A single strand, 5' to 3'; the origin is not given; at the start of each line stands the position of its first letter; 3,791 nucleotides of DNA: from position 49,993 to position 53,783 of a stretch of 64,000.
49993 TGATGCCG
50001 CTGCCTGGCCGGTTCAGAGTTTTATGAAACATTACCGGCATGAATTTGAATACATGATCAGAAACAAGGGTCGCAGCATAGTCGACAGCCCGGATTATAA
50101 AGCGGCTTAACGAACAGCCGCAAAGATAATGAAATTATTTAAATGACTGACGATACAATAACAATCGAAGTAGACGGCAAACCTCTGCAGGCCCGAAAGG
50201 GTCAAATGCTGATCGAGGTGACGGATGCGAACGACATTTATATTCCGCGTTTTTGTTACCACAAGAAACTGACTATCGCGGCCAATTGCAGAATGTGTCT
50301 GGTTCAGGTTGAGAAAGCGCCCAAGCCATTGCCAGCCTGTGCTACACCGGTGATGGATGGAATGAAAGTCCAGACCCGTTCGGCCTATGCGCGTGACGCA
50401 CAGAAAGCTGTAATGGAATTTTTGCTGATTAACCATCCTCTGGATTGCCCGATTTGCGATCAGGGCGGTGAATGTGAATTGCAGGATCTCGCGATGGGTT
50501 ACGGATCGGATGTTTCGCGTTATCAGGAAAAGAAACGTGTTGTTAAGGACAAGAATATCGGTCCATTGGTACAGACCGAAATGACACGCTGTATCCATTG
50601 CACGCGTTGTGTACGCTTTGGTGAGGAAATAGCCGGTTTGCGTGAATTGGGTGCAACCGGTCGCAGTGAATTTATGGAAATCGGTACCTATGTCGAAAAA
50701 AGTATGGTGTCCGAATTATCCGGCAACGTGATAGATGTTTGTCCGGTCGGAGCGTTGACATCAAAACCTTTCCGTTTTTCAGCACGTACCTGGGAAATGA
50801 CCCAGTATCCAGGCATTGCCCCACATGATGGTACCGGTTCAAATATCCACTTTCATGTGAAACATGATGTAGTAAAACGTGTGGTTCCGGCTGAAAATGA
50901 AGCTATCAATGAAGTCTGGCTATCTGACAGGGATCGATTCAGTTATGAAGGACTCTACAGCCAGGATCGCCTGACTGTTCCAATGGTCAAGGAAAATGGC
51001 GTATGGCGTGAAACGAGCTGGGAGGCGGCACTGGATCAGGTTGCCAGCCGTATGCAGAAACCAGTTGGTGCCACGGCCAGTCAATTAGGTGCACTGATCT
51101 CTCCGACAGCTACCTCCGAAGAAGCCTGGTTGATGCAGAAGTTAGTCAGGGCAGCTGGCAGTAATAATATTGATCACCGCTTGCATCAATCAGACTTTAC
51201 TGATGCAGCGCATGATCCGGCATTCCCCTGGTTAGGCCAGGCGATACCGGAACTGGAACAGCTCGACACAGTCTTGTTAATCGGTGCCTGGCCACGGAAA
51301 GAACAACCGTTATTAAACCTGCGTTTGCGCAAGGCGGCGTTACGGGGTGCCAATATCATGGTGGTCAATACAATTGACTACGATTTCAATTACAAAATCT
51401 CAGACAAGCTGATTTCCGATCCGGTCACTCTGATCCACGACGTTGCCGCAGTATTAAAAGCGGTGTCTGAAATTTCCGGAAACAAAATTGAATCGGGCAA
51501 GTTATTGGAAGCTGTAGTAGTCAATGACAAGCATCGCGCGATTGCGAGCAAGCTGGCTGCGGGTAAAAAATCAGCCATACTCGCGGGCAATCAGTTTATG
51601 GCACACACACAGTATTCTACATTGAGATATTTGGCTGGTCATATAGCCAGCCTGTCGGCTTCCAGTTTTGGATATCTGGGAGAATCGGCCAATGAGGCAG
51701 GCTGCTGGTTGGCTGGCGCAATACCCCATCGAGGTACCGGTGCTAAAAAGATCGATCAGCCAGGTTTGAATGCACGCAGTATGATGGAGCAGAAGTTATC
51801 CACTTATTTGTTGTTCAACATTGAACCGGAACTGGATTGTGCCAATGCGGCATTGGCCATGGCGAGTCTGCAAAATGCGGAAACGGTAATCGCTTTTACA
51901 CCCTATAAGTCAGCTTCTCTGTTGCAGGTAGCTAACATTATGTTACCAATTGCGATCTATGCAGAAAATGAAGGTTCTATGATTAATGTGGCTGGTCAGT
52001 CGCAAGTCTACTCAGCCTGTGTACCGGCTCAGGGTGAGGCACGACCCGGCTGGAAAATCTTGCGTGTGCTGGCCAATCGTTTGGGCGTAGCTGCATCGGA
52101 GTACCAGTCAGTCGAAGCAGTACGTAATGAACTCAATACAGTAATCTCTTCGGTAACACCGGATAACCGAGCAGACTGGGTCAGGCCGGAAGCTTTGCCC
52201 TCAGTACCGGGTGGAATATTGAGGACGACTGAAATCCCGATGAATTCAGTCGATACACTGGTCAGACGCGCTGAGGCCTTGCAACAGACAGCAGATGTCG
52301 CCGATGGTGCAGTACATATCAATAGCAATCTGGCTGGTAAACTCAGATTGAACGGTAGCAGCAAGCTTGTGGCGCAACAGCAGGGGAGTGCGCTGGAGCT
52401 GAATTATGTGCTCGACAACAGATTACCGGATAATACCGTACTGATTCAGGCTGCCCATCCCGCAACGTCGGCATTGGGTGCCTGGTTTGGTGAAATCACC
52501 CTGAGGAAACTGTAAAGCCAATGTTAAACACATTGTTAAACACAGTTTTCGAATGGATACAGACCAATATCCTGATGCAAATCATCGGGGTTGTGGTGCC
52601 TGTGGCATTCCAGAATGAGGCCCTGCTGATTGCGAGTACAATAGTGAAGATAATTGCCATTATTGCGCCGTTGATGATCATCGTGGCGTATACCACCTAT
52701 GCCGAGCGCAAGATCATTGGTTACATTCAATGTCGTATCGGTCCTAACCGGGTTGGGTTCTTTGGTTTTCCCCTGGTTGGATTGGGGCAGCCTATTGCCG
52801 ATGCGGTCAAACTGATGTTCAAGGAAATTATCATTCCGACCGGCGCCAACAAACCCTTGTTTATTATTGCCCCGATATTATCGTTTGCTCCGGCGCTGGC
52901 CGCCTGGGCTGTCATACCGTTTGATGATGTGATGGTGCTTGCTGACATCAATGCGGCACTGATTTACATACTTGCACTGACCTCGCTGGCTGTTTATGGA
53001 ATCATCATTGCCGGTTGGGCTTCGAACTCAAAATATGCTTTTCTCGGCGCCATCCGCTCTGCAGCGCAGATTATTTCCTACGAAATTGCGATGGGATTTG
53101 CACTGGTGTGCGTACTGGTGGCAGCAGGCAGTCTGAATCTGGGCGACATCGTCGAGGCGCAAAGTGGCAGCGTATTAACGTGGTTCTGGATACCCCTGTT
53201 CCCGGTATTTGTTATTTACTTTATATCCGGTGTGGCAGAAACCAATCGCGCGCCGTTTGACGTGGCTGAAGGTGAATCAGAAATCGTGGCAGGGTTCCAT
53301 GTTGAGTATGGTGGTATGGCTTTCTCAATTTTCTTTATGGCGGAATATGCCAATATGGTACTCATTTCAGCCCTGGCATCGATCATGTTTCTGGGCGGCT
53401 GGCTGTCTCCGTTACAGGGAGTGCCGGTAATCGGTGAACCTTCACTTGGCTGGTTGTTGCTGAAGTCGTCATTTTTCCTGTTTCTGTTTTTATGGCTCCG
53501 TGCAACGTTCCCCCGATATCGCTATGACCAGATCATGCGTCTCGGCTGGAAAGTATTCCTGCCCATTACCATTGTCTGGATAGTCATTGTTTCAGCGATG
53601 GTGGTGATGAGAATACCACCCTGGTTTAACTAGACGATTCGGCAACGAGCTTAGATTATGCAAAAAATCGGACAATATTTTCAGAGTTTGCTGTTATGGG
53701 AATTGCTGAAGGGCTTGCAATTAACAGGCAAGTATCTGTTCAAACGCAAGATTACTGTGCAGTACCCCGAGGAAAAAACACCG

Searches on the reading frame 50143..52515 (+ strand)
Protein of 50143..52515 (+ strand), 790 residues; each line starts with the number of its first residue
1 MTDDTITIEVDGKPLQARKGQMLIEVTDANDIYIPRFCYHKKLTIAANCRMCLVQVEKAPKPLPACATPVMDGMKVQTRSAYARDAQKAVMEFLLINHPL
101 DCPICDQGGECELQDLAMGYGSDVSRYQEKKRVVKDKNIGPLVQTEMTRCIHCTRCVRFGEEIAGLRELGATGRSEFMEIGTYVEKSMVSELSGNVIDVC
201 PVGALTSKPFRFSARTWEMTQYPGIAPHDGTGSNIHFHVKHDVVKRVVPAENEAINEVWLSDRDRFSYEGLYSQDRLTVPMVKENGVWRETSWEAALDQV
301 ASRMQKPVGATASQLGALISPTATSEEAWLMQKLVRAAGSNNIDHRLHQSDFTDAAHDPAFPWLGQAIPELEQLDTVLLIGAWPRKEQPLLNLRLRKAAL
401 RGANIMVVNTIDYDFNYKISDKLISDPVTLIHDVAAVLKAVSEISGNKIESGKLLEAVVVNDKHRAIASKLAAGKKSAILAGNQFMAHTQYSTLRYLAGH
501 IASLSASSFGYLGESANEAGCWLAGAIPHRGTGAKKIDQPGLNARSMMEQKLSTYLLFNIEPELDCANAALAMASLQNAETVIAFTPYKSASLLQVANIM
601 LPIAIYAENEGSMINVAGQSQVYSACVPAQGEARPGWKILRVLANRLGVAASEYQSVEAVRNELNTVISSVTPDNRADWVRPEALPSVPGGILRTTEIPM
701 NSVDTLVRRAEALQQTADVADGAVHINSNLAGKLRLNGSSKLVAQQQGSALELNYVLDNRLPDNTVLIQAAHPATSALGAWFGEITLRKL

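Call 63: search_protein_families(library=pfam, proteins=[window:50143-52515:+], max_evalue=0.00001)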
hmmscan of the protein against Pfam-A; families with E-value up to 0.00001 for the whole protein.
window:50143-52515:+ (790 aa): 5 families
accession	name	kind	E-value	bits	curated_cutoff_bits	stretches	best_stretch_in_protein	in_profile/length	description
PF00384.28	Molybdopterin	-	1.2e-43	150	24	1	276-646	1-353/353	Molybdopterin oxidoreductase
PF22117.2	Fer4_Nqo3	-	9e-34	115.9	27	1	140-206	1-67/67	NADH-quinone oxidoreductase subunit 3, ferredoxin-like domain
PF13510.11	Fer2_4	-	1.4e-20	73.5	22.8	1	4-80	2-81/82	2Fe-2S iron-sulfur cluster binding domain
PF10588.14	NADH-G_4Fe-4S_3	-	4.3e-18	65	27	1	87-126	1-40/40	NADH-ubiquinone oxidoreductase-G iron-sulfur binding region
PF22151.2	Fer4_NDSU1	-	1.8e-10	40.6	23.8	1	228-268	10-50/51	NADH-ubiquinone oxidoreductase NDSU1/NuoG-like, 4Fe-4S domain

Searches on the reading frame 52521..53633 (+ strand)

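Call 63: search_protein_families(library=pfam, proteins=[window:52521-53633:+], max_evalue=0.00001)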
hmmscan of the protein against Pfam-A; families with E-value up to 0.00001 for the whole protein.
window:52521-53633:+ (370 aa): 1 family
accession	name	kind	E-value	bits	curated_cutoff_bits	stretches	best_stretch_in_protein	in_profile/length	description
PF00146.26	NADHdh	-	2.2e-124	415.1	27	1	43-357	2-297/298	NADH dehydrogenase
